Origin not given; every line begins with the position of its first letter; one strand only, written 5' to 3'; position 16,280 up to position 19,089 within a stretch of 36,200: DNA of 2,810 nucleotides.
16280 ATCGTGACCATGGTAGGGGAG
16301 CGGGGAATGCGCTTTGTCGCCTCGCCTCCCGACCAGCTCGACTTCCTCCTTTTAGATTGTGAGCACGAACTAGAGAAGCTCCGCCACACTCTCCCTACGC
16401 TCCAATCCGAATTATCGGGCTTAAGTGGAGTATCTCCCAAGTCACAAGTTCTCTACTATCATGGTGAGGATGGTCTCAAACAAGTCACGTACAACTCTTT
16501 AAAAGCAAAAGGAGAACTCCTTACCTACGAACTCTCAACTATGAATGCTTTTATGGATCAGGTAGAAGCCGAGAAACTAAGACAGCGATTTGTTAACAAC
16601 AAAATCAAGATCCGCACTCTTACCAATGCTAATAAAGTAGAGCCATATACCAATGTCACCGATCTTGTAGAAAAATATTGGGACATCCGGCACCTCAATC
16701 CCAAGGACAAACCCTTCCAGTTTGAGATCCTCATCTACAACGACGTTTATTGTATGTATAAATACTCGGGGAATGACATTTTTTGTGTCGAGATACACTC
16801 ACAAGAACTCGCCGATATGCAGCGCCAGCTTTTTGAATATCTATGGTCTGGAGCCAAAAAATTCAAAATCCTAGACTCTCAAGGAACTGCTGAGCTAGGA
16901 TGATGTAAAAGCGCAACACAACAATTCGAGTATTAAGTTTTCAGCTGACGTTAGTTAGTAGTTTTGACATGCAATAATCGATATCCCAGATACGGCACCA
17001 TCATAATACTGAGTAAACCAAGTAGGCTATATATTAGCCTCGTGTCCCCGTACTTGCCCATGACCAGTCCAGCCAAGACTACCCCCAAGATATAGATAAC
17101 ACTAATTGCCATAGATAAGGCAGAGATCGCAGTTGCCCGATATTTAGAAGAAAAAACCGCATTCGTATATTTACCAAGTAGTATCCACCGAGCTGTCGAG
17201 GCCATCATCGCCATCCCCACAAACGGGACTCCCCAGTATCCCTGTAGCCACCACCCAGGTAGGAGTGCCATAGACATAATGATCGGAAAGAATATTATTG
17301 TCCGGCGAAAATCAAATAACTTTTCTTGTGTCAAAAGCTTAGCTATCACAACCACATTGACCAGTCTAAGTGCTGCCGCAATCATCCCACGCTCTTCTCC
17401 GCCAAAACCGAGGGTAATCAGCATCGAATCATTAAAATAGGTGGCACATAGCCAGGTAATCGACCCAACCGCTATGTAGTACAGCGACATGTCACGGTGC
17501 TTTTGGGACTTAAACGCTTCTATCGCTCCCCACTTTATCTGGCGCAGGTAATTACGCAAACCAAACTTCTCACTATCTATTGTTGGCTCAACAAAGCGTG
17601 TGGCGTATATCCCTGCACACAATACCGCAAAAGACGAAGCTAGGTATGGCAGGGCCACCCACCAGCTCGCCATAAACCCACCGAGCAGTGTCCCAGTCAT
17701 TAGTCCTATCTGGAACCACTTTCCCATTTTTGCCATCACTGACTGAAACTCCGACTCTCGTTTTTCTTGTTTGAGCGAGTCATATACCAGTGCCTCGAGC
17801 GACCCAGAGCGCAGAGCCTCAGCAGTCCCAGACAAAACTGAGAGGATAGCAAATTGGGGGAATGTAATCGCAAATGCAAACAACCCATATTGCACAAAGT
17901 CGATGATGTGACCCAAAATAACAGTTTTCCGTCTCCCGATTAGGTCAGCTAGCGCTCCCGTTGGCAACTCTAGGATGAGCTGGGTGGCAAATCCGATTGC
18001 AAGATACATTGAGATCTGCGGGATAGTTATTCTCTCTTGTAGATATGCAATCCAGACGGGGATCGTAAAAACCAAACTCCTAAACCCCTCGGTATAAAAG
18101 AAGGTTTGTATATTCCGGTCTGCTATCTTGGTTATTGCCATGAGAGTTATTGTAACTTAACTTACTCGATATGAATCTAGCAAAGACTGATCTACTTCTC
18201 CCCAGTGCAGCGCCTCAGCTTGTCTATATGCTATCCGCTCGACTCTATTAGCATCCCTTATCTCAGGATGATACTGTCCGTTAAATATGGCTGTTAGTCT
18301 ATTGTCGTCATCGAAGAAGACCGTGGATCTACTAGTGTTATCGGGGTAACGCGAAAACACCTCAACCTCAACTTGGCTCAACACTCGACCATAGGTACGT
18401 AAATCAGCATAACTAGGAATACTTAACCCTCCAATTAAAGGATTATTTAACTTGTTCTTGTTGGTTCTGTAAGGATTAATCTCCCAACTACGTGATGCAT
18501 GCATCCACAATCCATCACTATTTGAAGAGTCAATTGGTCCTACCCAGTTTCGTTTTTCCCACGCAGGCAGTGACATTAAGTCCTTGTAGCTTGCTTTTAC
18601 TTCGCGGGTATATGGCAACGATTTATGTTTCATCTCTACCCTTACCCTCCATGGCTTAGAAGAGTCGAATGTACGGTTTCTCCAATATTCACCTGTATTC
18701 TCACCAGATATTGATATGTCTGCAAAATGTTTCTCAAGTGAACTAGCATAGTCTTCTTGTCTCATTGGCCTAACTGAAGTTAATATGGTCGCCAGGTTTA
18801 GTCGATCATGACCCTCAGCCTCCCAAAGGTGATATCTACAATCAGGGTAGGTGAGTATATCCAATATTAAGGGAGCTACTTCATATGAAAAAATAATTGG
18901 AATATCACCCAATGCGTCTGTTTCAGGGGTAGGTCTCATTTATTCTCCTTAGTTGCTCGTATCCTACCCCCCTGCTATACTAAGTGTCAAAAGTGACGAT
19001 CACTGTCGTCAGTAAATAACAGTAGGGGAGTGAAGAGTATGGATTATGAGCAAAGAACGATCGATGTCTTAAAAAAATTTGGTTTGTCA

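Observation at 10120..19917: Four paralogous TrmB-like regulators in 10 kb, each divergently paired with a different small cargo module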

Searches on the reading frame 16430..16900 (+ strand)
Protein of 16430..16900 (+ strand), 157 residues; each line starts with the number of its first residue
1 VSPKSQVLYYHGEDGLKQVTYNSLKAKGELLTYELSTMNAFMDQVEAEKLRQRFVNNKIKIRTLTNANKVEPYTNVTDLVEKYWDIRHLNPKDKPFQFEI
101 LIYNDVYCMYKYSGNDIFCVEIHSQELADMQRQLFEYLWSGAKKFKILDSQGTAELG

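Call 67: search_protein_representatives(alignment_id=A5)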
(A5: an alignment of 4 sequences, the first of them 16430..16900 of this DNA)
Query: 4 sequences, 165 profile positions. Proteins with E-value up to 0.001 (for the whole library): 2273; up to 1e-10: 533; up to 1e-30: 38. The best 150 are listed.
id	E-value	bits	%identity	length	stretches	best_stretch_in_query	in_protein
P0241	8.6e-56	204.9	-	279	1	3-161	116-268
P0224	4.2e-46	173.4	-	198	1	3-162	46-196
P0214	8.5e-43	162.6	-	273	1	4-161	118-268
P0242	4.1e-41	157.1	-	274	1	3-159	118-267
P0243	5.1e-41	156.8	-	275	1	4-151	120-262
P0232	2.1e-40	154.9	-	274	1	3-161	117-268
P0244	9.2e-40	152.7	-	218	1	3-161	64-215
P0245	7.0e-39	149.9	-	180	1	3-149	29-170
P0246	5.0e-38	147.1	-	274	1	3-151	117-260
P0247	3.4e-37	144.4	-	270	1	4-162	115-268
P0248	4.3e-37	144.1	-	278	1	3-161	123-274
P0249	1.3e-36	142.5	-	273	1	3-148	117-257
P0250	2.9e-36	141.4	-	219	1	5-161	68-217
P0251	4.6e-36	140.7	-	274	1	3-157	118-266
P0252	1.5e-35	139.1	-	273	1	3-148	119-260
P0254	5.8e-35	137.1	-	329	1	4-151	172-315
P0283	1.8e-29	119.3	-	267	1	3-148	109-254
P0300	8.3e-28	113.9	-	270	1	4-147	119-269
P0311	2.7e-27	112.2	-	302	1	4-148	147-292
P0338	8.6e-26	107.3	-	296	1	4-148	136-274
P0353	4.9e-25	104.8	-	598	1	4-151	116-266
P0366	2.9e-24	102.3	-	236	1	2-147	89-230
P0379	1.1e-23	100.5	-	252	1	3-148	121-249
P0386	2.4e-23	99.4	-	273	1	3-148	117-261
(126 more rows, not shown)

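Call 68: list_cluster_members(proteins=[P0241, P0254, P0283, P0311, P0338, P0353, P0366, P0379, P0386, P0300])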
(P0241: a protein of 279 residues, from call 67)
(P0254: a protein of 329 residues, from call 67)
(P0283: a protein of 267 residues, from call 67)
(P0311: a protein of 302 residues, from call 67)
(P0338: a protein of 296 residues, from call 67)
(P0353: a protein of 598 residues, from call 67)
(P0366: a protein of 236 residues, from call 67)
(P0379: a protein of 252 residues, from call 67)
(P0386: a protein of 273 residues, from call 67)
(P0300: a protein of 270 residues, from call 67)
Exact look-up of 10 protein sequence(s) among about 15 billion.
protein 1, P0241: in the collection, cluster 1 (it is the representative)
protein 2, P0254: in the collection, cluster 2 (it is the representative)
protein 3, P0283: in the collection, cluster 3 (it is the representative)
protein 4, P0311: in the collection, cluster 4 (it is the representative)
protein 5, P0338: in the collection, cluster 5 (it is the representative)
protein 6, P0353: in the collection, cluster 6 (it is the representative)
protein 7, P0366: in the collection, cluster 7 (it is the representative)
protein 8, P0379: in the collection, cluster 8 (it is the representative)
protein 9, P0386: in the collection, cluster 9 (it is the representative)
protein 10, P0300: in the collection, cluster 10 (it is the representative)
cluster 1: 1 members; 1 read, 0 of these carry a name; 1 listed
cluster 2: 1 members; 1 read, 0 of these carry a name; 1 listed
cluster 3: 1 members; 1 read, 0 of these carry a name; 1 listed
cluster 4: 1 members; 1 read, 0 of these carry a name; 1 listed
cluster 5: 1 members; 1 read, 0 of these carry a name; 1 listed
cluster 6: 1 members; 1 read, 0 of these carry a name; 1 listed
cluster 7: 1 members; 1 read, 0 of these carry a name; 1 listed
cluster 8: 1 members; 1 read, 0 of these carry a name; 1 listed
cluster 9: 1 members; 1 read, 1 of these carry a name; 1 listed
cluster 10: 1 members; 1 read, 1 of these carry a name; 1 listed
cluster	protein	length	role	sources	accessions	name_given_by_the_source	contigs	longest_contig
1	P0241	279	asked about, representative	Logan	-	-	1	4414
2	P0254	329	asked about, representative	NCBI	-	-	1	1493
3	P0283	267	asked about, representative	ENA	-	-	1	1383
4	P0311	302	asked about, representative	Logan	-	-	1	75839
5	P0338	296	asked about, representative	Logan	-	-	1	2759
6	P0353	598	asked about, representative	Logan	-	-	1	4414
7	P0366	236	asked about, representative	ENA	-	-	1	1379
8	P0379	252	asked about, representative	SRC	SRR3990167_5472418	-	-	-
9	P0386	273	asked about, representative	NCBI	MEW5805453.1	MAG: helix-turn-helix domain-containing protein [Patescibacteria group bacterium]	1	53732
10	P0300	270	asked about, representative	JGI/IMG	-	predicted DNA-binding transcriptional regulator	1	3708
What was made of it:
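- Tried and rejected: Sampling names for hits from the C-domain representative search returned almost no taxonomy (call 68), so the wider taxonomic range of the family is unknown.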

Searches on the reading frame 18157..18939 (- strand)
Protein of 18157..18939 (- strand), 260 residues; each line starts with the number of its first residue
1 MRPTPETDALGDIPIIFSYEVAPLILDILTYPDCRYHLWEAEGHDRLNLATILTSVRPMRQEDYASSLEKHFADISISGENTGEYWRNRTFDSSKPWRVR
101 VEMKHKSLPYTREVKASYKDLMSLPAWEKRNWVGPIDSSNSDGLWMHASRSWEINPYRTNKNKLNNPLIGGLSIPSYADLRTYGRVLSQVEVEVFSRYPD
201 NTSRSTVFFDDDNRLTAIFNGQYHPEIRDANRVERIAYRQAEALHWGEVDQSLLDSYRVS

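Call 8: search_protein_families(library=ncbifam, proteins=[window:18157-18939:-], max_evalue=0.01)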
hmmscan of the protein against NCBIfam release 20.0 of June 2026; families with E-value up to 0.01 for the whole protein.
window:18157-18939:- (260 aa): 0 families

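Call 25: search_protein_families(library=pfam, proteins=[window:18157-18939:-], max_evalue=0.01)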
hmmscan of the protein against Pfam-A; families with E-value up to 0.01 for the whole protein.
window:18157-18939:- (260 aa): 0 families

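Call 63: search_protein_families(library=pfam, proteins=[window:18157-18939:-], max_evalue=5)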
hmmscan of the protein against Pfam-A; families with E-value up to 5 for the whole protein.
window:18157-18939:- (260 aa): 1 family
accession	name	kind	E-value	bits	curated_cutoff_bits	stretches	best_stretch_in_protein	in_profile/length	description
PF24801.1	FNIII-A_GpJ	-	0.065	13.8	27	1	72-102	68-100/126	Tip attachment protein J,FNIII-A domain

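Call 64: search_solved_structures(query=window:18157-18939:-, max_evalue=1)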
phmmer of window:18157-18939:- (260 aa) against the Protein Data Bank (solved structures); distinct sequences matched with E-value up to 1: 0.

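Call 76: find_homologous_proteins(query=window:18157-18939:-, max_evalue=0.001)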
Query window:18157-18939:- (260 aa): 5 proteins with E <= 0.001 among 228 candidates.
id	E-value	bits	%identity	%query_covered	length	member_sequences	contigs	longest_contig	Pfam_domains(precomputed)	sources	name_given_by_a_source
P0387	2.9e-155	533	86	100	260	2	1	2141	-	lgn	-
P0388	1.1e-126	440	73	100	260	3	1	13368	-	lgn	-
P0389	4.1e-125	435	68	100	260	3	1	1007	-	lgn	-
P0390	2.7e-123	429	70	100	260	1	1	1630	-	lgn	-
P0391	5.1e-121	421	67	100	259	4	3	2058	-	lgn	-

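Call 77: find_encoding_contigs(protein=P0388, flank=8000, max_places=2)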
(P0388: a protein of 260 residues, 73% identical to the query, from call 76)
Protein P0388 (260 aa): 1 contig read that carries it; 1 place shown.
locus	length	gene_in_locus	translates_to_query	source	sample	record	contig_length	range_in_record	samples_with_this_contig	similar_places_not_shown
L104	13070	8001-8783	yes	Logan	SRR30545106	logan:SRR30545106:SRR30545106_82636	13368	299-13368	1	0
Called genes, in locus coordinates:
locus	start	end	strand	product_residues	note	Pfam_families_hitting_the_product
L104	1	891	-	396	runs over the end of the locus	?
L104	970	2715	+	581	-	PF12229:PG_binding_4, PF04294:VanW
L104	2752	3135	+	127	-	-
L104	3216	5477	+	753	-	PF00133:tRNA-synt_1, PF09334:tRNA-synt_1g, PF13603:tRNA-synt_1_2, PF09334:tRNA-synt_1g, PF08264:Anticodon_1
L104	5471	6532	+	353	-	PF01757:Acyl_transf_3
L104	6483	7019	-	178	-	PF00293:NUDIX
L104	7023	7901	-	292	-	PF01978:TrmB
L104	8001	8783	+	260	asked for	-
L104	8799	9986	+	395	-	PF07690:MFS_1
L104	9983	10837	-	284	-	PF00892:EamA, PF05653:Mg_trans_NIPA (weak)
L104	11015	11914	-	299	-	PF00892:EamA (faint)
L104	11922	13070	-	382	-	?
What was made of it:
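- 16951..18939 (-): Cargo of R4: 260-aa orphan (18157-18939) and MFS transporter (16951-18141). The orphan has only 5 homologs in the 5.8-billion-protein database (call 76) and holds the same position in L104 (call 77).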
